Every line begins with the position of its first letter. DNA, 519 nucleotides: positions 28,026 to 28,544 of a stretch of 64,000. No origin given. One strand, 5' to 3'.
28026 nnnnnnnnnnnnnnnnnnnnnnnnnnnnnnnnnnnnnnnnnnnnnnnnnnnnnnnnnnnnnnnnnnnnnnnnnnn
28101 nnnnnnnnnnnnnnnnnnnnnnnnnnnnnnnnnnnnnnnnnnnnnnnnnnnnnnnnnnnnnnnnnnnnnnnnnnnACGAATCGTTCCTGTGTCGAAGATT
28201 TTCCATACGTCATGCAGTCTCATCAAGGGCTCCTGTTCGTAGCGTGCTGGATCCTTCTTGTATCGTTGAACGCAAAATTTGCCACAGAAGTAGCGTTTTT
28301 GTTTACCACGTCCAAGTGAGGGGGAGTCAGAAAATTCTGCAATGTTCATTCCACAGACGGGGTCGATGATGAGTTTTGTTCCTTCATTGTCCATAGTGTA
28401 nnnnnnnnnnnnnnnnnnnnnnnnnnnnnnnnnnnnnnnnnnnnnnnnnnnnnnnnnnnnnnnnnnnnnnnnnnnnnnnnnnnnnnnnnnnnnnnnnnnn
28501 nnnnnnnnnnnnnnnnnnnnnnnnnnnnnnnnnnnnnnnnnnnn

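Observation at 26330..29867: MacAB-like tripartite efflux operon whose ABC ATPase carries an N-terminal YHS/TRASH metal-binding domain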

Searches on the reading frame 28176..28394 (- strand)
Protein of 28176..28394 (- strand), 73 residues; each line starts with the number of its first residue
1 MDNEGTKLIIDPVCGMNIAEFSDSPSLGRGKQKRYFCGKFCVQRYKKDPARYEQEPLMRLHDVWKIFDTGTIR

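Call 25: search_solved_structures(query=A1, max_evalue=10, show_alignments=4)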
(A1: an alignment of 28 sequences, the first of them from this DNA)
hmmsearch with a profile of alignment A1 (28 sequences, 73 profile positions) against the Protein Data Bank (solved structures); distinct sequences matched with E-value up to 10: 10.
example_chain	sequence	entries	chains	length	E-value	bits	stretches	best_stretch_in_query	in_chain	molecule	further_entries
2inp_A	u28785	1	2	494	0.00021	24.4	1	24-55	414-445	Phenol hydroxylase component phN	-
2inn_A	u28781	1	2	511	0.00022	24.4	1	24-55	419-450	Phenol hydroxylase component phN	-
3u52_A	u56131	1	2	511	0.00022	24.4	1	24-55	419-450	Phenol hydroxylase component phN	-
2qa4_U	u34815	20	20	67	0.14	15.4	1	14-43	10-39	50S ribosomal protein L24e | RPL24E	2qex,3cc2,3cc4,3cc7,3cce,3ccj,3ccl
3g4s_U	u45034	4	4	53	0.15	15.3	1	14-43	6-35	50S ribosomal protein L24e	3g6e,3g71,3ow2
1ffk_R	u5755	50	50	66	0.17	15.1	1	14-43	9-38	RIBOSOMAL PROTEIN L24E | 50S RIBOSOMAL PROTEIN L19 | 50S ribosomal protein L24E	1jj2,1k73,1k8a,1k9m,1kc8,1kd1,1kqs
8hku_L24E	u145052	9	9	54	0.44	13.8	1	13-52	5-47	50S ribosomal protein L24e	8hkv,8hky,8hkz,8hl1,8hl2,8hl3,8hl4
6eml_r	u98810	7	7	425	1.1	12.5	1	14-56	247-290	Serine/threonine-protein kinase RIO2 | non-specific serine/threonine protein kinase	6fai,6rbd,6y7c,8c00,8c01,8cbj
9fqr_Xf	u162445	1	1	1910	1.6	12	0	26-53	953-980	Cilia- and flagella-associated protein 276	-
8i9r_CQ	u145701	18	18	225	3.3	11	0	25-51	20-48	Ribosome biogenesis protein RLP24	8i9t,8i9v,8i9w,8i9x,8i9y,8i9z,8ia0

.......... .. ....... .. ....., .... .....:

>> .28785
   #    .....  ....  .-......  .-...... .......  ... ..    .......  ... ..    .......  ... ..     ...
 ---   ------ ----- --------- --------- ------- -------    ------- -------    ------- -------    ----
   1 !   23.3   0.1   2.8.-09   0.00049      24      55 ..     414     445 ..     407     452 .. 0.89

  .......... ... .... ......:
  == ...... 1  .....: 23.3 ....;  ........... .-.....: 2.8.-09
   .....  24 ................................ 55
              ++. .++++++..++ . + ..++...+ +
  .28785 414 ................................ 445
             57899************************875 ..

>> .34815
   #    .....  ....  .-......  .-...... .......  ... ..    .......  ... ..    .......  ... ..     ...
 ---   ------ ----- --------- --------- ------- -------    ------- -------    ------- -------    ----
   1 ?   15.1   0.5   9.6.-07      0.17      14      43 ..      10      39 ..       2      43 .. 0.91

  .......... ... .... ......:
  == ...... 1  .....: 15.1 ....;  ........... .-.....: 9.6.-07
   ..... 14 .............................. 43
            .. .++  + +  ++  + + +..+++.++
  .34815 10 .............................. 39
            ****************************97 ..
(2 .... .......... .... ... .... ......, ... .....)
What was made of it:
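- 28236..28370 (-): YHS domain, residues 9-53. Putative metal ligands are D11 (28362-28364), C14 (28353-28355), C37 (28284-28286) and C41 (28272-28274). M16 (28347-28349) is also invariant. Profile hit to the phenol hydroxylase YHS region 2inp_A at E=2e-4 (call 25).
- PDB profile: phenol hydroxylase at E=2e-4, L24e weak (call 25).
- Tried and rejected: Only the family profile reached phenol hydroxylase and L24e (call 25).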

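Call 27: find_related_loci(query=A2, collection=genome_contigs, flank=10000)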
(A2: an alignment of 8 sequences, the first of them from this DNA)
Query A2 (73 aa) in genome_contigs; peptide patterns used: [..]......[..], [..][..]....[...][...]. (x = any residue, [..] = any of these).
273 stretches matched a pattern; 221 encode a relative of the query (tblastn E <= 1e-3); the best 80 are kept; 80 distinct loci.
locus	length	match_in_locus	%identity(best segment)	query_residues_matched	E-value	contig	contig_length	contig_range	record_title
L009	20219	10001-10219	56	1-73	3e-28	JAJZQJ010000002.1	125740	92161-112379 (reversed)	MAG: bacterium isolate SKS1.bin43 NODE_176_length_125740_cov_3.112082, whole genome shotgun sequence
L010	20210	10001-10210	44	1-70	7e-21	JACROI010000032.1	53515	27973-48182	MAG: Candidatus Magasanikbacteria bacterium isolate NC_groundwater_1957_Pr3_S-0.2um_43_6 scaffold_44898, whole genome sh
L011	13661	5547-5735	44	10-72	9e-20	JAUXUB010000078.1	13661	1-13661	MAG: bacterium isolate C13_metabat.bin.52 C13_k141_298308, whole genome shotgun sequence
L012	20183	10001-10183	52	10-70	1e-19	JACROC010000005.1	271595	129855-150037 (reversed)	MAG: Candidatus Harrisonbacteria bacterium isolate NC_groundwater_1951_Pr3_S-0.2um_42_5 scaffold_324828, whole genome sh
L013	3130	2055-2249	45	10-72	7e-19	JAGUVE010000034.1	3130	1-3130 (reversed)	MAG: Parcubacteria group bacterium isolate DeMMO5_22 c_000000005289, whole genome shotgun sequence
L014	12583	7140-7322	41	10-70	6e-17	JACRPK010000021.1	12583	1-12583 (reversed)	MAG: Candidatus Wolfebacteria bacterium isolate NC_groundwater_1985_Pr3_S-0.2um_36_7 scaffold_795071, whole genome shotg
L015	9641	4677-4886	39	4-73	4e-16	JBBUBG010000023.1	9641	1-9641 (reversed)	MAG: Patescibacteria group bacterium isolate H52-bin082_1 H52_bin082_1_000000000023, whole genome shotgun sequence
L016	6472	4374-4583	40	3-72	5e-16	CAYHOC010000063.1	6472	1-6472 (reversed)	MAG TPA_asm: uncultured Gammaproteobacteria bacterium isolate ERP119705_co14_526 genome assembly, contig: NODE_20851_len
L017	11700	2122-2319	41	9-73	2e-14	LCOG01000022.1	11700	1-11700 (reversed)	MAG: Parcubacteria group bacterium GW2011_GWA2_47_26 UX98_C0022, whole genome shotgun sequence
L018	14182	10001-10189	35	10-72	2e-12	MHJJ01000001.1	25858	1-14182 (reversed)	MAG: Candidatus Harrisonbacteria bacterium RIFCSPLOWO2_01_FULL_44_18 rifcsplowo2_01_scaffold_12315, whole genome shotgun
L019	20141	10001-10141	47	10-56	2e-12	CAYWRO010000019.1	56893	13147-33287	MAG TPA_asm: uncultured Phycisphaeraceae bacterium isolate SRP263527_co2_241 genome assembly, contig: NODE_366_length_56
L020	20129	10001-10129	47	10-52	6e-11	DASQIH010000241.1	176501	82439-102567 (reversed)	MAG TPA_asm: Terriglobales bacterium isolate SMAG_U11854 k141_1031794, whole genome shotgun sequence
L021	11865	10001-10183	38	1-61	7e-11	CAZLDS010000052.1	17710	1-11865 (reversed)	MAG TPA_asm: uncultured bacterium isolate SRP321284_co1_139 genome assembly, contig: NODE_3827_length_17710_cov_10.06553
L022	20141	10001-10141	40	10-56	7e-10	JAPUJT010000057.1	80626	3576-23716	MAG: Planctomycetota bacterium isolate KW1-S15_114 KW1-S15_114_cg57, whole genome shotgun sequence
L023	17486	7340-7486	41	4-52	2e-9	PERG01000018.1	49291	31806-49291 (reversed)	MAG: Methylotenera sp. isolate PB2.3.53 PB2_1000429_49291, whole genome shotgun sequence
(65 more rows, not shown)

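Call 45: find_related_loci(query=A2, collection=metagenome_contigs, flank=10000)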
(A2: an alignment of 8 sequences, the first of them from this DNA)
Query A2 (73 aa) in metagenome_contigs; peptide patterns used: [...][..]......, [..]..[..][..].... (x = any residue, [..] = any of these).
600 stretches matched a pattern (row limit reached: there are more); 168 encode a relative of the query (tblastn E <= 1e-3); the best 80 are kept; 80 distinct loci.
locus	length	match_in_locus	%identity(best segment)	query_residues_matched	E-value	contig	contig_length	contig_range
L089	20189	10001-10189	48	10-72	1e-19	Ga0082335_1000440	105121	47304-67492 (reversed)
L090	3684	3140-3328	46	10-72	5e-19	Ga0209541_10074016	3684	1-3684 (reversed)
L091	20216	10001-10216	39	1-72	7e-19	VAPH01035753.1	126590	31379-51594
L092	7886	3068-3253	39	11-72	3e-17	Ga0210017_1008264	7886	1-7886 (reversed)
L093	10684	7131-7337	43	1-70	4e-17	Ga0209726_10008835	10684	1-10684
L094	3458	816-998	41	10-70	4e-17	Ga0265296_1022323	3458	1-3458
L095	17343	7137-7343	43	1-70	4e-17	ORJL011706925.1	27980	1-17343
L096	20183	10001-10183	43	10-70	6e-17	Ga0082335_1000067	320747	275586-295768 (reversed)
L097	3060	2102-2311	40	3-72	2e-16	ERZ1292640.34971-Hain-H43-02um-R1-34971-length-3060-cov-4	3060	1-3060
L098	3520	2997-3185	40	10-72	1e-14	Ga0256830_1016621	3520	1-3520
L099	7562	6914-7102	35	10-72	1e-12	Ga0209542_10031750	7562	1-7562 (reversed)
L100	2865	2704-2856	39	6-56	6e-10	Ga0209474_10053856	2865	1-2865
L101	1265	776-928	39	6-56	9e-10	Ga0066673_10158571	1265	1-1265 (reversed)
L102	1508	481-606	47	10-52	1e-10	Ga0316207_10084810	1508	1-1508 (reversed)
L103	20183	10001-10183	31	10-70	1e-9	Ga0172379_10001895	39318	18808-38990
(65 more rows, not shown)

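Call 61: search_protein_families(library=pfam, alignment_id=A6, max_evalue=0.00001)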
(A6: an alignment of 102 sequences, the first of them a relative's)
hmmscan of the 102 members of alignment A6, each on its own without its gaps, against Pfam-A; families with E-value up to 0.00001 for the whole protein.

A. member 1, L012:15114-16790:+ (558 aa): 1 family
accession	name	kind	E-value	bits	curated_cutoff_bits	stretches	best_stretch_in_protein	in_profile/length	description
PF22612.2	GH113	-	9.4e-09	35.5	27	1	322-515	89-264/289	Glycoside Hydrolase Family 113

B. families by the number of members that match (of 102 scanned): 99 families (the first 25 are shown)
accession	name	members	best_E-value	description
PF01266.30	DAO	4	4.7e-13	FAD dependent oxidoreductase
PF03486.20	HI0933_like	3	5.2e-76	HI0933-like protein Rossmann domain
PF07992.20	Pyr_redox_2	3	5e-47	Pyridine nucleotide-disulphide oxidoreductase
PF02583.22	Trns_repr_metal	3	1e-23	Metal-sensitive transcriptional repressor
PF07610.17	DUF1573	3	5.5e-21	Protein of unknown function (DUF1573)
PF00578.27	AhpC-TSA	3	6e-20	AhpC/TSA family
PF00403.32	HMA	3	7.1e-17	Heavy-metal-associated domain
PF12831.13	FAD_oxidored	3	6.3e-15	FAD dependent oxidoreductase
PF08534.16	Redoxin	3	2.2e-14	Redoxin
PF00890.30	FAD_binding_2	3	1.3e-13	FAD binding domain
PF00122.25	E1-E2_ATPase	2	3.2e-61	E1-E2 ATPase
PF00884.28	Sulfatase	2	8.7e-50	Sulfatase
PF00702.32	Hydrolase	2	4.6e-39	haloacid dehalogenase-like hydrolase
PF13738.12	Pyr_redox_3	2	2.5e-31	Pyridine nucleotide-disulphide oxidoreductase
PF01663.27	Phosphodiest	2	1.3e-19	Type I phosphodiesterase / nucleotide pyrophosphatase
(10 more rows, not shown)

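Call 62: search_protein_representatives(alignment_id=A1)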
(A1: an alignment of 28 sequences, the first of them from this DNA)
Query: 28 sequences, 73 profile positions. Proteins with E-value up to 0.001 (for the whole library): 14916; up to 1e-10: 917; up to 1e-30: 24. The best 150 are listed.
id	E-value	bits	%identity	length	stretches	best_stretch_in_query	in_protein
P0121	3.8e-51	187.1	-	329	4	8-56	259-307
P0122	3.1e-46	171.3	-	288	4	7-56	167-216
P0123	1.1e-43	163.1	-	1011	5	6-54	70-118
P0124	8.8e-43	160.3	-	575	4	9-55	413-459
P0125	4.6e-42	158.0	-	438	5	3-56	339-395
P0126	1.4e-39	150.0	-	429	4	10-54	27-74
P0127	1.3e-38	146.9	-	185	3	6-53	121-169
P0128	7.6e-37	141.3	-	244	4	8-53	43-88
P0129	1.5e-36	140.3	-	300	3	8-53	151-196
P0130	9.6e-35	134.5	-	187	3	5-50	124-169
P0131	1.1e-34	134.4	-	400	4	9-53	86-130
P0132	1.5e-34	133.9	-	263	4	1-54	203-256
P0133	2.4e-34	133.2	-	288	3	8-55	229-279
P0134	7.3e-34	131.7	-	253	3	8-53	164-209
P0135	1.8e-33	130.5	-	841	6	10-56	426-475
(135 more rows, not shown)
